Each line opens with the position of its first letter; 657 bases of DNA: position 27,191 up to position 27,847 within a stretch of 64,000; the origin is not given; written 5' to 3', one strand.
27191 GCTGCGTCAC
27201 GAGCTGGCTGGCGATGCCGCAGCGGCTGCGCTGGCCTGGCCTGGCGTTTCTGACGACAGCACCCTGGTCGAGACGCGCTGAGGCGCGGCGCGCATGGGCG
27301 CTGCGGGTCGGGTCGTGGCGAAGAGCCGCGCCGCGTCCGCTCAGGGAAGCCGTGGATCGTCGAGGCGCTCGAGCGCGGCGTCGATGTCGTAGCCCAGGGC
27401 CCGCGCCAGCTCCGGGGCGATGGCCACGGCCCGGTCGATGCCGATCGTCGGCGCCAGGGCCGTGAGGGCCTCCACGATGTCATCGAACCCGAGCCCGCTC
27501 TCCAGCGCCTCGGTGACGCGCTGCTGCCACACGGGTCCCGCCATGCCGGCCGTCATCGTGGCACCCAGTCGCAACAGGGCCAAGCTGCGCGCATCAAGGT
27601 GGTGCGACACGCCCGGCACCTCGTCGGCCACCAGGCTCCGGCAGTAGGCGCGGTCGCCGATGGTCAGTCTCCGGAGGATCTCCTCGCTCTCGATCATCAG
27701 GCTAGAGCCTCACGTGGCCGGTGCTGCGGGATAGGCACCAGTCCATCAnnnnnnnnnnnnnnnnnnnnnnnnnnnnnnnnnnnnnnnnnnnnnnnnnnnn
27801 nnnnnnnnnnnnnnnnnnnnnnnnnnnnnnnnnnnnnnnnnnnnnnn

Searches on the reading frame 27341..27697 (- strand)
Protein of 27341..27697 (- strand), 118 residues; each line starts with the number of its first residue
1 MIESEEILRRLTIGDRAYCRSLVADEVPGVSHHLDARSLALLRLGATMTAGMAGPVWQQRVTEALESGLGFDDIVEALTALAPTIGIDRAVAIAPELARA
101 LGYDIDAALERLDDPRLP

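Call 76: search_protein_families(library=ncbifam, proteins=[window:27341-27697:-], max_evalue=0.00001)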
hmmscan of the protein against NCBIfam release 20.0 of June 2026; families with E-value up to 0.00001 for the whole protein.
window:27341-27697:- (118 aa): 0 families
